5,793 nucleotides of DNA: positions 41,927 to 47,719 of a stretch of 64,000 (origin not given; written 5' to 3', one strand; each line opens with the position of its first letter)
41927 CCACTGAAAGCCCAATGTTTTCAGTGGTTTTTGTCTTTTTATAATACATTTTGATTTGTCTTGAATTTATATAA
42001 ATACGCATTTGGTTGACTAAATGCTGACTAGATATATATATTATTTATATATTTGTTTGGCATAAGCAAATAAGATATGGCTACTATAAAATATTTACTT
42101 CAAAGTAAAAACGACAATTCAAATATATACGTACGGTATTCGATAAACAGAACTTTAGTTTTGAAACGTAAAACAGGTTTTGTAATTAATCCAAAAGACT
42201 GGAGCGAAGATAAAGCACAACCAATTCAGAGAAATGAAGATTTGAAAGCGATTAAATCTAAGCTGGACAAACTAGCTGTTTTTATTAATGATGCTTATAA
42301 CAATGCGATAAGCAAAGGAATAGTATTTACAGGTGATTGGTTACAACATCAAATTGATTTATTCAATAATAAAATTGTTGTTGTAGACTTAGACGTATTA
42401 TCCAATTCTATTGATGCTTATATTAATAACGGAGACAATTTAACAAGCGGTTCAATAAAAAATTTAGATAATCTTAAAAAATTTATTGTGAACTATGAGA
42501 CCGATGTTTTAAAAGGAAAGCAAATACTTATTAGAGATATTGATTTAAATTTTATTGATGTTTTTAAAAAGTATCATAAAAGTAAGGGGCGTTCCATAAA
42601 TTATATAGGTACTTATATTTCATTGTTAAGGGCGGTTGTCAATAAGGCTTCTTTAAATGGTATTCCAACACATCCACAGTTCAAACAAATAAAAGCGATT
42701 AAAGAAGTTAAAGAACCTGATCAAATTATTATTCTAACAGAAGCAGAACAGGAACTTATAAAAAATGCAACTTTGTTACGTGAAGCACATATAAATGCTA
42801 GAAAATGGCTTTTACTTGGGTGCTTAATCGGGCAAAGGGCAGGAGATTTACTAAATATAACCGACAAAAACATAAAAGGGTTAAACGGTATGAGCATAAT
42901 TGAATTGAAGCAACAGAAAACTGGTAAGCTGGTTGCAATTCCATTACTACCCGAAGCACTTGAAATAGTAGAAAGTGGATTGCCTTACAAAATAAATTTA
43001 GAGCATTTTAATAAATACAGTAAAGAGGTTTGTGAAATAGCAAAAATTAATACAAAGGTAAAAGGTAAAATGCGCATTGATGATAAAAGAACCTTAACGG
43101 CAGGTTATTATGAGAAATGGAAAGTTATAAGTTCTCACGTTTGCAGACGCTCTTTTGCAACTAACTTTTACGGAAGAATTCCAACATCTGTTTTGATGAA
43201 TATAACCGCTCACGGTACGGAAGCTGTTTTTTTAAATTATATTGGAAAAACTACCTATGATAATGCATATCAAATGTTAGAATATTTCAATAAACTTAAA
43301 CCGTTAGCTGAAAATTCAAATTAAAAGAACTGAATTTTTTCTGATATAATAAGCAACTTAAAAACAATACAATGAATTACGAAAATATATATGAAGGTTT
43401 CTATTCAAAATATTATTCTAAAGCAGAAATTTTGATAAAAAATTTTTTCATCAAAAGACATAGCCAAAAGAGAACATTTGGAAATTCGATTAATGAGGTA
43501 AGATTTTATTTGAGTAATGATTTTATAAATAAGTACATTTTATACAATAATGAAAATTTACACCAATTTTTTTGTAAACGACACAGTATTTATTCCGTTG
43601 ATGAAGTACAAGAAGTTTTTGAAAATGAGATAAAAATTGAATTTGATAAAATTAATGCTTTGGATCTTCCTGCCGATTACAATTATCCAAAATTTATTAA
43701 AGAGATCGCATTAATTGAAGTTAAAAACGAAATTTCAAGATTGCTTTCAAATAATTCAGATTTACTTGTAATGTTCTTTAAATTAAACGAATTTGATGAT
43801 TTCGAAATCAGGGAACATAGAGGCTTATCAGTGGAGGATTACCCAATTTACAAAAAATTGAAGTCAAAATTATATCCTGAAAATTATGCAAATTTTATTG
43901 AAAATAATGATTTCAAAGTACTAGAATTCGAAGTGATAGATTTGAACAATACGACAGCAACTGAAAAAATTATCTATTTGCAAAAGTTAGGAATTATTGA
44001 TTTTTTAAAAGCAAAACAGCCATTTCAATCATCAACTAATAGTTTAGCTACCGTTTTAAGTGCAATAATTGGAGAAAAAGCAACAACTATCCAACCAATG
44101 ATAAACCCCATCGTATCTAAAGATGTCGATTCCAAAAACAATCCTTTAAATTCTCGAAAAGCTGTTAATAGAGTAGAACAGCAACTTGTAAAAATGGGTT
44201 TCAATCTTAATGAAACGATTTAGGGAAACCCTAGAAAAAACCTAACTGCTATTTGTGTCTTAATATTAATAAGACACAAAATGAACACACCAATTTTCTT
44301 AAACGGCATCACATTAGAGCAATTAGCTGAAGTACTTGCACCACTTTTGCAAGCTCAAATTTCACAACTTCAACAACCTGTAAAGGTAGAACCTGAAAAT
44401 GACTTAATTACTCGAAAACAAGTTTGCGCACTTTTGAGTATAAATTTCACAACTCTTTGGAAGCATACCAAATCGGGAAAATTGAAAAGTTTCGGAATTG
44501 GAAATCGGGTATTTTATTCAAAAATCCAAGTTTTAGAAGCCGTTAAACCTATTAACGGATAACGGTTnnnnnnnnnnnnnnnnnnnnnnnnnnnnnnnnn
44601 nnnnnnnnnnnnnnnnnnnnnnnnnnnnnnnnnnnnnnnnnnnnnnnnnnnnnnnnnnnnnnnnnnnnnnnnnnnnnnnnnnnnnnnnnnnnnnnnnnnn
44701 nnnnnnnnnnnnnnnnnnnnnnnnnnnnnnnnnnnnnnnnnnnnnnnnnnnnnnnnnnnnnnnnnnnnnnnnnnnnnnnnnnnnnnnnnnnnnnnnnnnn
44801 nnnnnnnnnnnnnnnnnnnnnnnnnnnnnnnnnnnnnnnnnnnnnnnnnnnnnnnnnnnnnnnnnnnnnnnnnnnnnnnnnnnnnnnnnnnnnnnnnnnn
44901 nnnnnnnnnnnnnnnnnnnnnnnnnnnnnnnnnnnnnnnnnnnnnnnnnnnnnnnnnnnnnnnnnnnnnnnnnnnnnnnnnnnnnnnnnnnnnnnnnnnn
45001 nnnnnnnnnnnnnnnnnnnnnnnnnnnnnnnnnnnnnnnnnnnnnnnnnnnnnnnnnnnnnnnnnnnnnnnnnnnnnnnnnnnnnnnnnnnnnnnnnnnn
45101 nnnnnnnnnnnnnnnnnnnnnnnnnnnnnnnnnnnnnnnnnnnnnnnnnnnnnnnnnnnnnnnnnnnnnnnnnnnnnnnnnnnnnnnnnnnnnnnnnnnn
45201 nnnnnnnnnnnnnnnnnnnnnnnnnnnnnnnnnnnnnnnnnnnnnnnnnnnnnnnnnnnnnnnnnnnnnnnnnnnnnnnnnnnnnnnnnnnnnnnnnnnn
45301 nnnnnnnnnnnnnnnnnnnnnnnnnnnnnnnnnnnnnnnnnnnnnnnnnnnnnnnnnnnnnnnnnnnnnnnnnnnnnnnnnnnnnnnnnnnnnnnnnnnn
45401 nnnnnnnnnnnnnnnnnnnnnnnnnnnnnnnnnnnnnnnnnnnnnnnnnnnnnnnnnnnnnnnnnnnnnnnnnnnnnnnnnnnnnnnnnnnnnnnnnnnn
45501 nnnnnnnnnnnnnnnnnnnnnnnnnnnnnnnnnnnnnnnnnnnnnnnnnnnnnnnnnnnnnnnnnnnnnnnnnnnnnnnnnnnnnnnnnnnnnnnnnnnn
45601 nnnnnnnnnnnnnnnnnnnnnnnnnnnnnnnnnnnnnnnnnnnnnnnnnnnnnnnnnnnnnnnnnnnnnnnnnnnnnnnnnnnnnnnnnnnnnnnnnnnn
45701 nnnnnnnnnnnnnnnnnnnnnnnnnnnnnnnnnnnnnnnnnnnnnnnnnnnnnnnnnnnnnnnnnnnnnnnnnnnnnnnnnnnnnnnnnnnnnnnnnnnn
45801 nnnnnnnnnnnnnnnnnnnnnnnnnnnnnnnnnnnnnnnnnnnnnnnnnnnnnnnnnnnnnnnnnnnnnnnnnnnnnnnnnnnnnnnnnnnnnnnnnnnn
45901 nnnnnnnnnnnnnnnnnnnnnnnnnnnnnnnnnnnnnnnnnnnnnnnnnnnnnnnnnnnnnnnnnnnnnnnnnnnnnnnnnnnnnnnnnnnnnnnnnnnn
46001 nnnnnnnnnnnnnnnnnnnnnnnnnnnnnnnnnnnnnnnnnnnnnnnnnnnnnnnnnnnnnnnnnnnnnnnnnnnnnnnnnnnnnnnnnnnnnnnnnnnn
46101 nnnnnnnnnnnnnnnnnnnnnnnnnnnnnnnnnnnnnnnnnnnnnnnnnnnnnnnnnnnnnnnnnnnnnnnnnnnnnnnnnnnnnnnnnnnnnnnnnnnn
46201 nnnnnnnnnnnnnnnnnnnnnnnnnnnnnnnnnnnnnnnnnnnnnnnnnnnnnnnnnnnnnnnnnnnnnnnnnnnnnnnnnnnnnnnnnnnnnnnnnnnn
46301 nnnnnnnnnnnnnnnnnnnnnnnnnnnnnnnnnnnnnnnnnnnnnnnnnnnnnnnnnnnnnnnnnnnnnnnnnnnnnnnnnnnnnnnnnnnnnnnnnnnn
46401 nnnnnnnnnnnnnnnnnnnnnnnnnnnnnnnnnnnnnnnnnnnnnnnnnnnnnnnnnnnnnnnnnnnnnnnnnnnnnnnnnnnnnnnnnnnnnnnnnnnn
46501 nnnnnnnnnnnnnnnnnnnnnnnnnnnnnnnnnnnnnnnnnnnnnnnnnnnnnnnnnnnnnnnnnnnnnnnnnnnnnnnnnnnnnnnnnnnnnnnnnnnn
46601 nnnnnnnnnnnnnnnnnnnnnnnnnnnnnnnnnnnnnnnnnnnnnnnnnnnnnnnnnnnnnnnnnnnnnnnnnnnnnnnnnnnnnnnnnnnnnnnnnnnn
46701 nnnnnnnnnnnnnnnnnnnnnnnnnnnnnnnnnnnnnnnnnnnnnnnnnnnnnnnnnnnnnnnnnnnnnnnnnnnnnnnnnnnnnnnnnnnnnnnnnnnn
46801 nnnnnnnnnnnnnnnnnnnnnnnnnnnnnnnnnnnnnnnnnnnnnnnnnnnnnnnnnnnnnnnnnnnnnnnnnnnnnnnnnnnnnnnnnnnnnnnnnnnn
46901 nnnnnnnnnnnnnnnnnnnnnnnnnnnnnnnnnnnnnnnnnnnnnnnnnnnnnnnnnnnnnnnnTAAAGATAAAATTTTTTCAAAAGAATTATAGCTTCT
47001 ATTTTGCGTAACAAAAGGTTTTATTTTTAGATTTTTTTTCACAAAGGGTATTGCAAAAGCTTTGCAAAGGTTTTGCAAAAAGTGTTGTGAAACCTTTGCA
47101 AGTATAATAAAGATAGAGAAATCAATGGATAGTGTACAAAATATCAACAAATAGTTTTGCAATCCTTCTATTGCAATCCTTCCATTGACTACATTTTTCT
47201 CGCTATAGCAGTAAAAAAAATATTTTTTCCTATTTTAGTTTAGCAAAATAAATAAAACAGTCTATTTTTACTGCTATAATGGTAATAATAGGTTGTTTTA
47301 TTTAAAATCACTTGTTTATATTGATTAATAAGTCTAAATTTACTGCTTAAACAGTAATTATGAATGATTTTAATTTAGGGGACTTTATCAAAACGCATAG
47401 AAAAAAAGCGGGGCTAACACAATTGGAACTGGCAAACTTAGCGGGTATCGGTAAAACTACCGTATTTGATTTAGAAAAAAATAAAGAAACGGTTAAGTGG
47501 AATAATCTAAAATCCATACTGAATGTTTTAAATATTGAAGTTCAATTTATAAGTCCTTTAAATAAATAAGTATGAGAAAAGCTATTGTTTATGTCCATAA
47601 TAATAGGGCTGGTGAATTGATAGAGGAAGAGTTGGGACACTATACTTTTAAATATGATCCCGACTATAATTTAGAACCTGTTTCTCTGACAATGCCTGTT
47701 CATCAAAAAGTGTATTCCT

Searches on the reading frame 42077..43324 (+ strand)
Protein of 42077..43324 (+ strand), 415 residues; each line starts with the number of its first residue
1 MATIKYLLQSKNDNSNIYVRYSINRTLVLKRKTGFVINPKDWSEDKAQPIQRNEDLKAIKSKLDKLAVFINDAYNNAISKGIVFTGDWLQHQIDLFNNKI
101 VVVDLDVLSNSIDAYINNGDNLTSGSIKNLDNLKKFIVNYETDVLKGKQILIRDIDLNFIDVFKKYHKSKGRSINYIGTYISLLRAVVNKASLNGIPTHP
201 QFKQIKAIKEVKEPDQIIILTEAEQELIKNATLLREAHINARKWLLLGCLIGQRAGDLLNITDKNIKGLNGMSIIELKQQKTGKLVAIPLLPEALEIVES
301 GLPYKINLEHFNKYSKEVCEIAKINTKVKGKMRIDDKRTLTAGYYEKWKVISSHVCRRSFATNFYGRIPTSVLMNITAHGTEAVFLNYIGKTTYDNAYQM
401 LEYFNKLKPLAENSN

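Call 9: search_protein_families(library=pfam, proteins=[window:42077-43324:+], max_evalue=0.01)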
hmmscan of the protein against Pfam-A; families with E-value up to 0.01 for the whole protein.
window:42077-43324:+ (415 aa): 3 families
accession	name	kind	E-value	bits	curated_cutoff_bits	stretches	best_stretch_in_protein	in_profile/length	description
PF13102.12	Phage_int_SAM_5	-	3.2e-10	40.7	22.3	1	112-199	6-90/98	Phage integrase SAM-like domain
PF00589.27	Phage_integrase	-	1e-06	29.1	27.1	1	225-384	8-161/172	Phage integrase family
PF17293.8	Arm-DNA-bind_5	-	9.9e-05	23.2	22.6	1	11-82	10-80/87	Arm DNA-binding domain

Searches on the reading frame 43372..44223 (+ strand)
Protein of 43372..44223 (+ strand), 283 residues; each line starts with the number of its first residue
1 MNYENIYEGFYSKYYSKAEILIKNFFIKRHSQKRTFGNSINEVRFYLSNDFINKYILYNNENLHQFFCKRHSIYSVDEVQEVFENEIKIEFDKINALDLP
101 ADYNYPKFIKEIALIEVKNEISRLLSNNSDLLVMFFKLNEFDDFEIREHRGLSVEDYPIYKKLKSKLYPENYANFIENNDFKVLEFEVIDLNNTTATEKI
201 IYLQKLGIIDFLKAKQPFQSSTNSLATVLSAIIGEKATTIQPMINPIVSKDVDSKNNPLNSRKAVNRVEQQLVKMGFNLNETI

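Call 9: search_protein_families(library=pfam, proteins=[window:43372-44223:+], max_evalue=0.01)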
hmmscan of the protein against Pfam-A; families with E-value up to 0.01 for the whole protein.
window:43372-44223:+ (283 aa): 1 family
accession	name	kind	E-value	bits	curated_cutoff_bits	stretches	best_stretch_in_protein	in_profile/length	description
PF10343.14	Q_salvage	-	0.0061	16.6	25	1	66-131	151-215/285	Queuosine salvage protein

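Call 27: search_protein_families(library=ncbifam, proteins=[window:43372-44223:+], max_evalue=0.1)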
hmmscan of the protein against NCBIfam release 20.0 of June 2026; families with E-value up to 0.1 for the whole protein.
window:43372-44223:+ (283 aa): 0 families

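Call 28: search_protein_families(library=phrogs, proteins=[window:43372-44223:+], max_evalue=0.01)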
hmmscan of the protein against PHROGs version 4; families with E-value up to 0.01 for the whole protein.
window:43372-44223:+ (283 aa): 0 families

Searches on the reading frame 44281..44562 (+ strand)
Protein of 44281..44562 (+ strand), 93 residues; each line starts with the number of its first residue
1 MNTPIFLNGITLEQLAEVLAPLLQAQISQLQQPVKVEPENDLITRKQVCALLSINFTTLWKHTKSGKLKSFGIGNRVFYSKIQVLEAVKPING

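Call 9: search_protein_families(library=pfam, proteins=[window:44281-44562:+], max_evalue=0.01)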
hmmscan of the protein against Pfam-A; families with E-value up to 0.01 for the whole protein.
window:44281-44562:+ (93 aa): 1 family
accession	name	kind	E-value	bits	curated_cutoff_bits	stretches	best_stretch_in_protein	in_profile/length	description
PF12728.13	HTH_17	-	1.7e-06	28.6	27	1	43-86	2-45/51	Helix-turn-helix domain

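Call 27: search_protein_families(library=ncbifam, proteins=[window:44281-44562:+], max_evalue=0.1)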
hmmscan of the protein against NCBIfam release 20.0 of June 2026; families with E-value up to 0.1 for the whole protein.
window:44281-44562:+ (93 aa): 1 family
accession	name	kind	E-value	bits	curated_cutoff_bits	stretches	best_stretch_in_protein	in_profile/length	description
TIGR01764.1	excise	domain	0.078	13.4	28.8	0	43-78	2-37/49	excisionase family DNA-binding protein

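Call 28: search_protein_families(library=phrogs, proteins=[window:44281-44562:+], max_evalue=0.01)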
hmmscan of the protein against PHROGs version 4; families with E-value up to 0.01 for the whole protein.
window:44281-44562:+ (93 aa): 3 families
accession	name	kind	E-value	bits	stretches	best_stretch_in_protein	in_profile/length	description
phrog_6401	-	DNA, RNA and nucleotide metabolism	6.3e-07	30.2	1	36-86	3-54/64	DNA binding protein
phrog_66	-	integration and excision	0.00026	21.8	1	34-84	85-136/412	excisionase and transcriptional regulator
phrog_2907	-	integration and excision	0.0063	17.9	0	40-70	4-34/117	excisionase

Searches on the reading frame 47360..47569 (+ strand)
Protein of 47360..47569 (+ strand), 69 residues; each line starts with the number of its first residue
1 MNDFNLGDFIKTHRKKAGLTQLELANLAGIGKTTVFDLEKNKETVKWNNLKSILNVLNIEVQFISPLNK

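Call 9: search_protein_families(library=pfam, proteins=[window:47360-47569:+], max_evalue=0.01)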
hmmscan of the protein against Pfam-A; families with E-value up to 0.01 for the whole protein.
window:47360-47569:+ (69 aa): 4 families
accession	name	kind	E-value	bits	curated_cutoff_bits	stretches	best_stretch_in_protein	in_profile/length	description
PF01381.28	HTH_3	-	6.2e-09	36.2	23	1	10-63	1-54/55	Helix-turn-helix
PF13560.12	HTH_31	-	9.4e-07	29.5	27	1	6-58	2-55/64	Helix-turn-helix domain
PF12844.13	HTH_19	-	2.7e-06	27.6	30.2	1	7-60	1-54/64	Helix-turn-helix domain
PF13443.12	HTH_26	-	9.7e-05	23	22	1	15-61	7-54/63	Cro/C1-type HTH DNA-binding domain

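Call 27: search_protein_families(library=ncbifam, proteins=[window:47360-47569:+], max_evalue=0.1)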
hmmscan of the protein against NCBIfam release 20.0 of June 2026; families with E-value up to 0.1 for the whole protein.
window:47360-47569:+ (69 aa): 18 families
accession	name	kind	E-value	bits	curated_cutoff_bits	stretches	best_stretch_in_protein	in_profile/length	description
TIGR03070.1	couple_hipB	subfamily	6.1e-17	61.3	71.65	1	6-60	3-57/58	type II toxin-antitoxin system Y4mF family antitoxin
NF007257.0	PRK09706.1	subfamily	2.4e-06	27.4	101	1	1-59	1-59/135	transcriptional repressor DicA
NF007271.0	PRK09726.1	equivalog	3.7e-06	26.8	79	1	5-62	12-69/88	type II toxin-antitoxin system antitoxin HipB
NF041951.1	phage_RstR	subfamily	1.3e-05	25.4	80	1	6-62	3-59/108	RstR family transcriptional repressor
NF041575.1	antitoxPezA_Strep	equivalog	8.6e-05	22.5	290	1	6-59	2-55/158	type II toxin-antitoxin system antitoxin PezA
TIGR03830.1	CxxCG_CxxCG_HTH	subfamily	0.0001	22.1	61.8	1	8-59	68-118/127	type II TA system antitoxin MqsA family protein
NF007408.0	PRK09943.1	equivalog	0.00012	21.7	211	1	5-61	7-63/185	HTH-type transcriptional regulator PuuR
NF047948.1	male_kill_WMK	equivalog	0.00018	21.1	300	1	5-62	5-62/300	WO male-killing family protein Wmk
NF006015.0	PRK08154.1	subfamily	0.004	16.3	204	1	5-62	30-87/314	anaerobic benzoate catabolism transcriptional regulator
TIGR03968.1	mycofact_TetR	equivalog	0.0076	15.9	224.9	1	23-59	34-70/190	mycofactocin system transcriptional regulator MftR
TIGR00270.2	TIGR00270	equivalog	0.0099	15.7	110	1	7-61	77-131/159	multiprotein bridging factor aMBF1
NF048000.1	ECH1013_TF_S24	equivalog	0.01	15.7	300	1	10-63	7-61/204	ECH_1013 family putative transcriptional regulator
NF003162.0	PRK04140.1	equivalog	0.024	13.7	263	1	7-60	128-181/317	transcriptional regulator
NF038310.1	lysogeny_AimR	equivalog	0.024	13.7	70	1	10-58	1-49/365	AimR family lysis-lysogeny pheromone receptor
TIGR02612.1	mob_myst_A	hypoth_equivalog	0.035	14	122.6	1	9-59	29-81/150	mobile mystery protein A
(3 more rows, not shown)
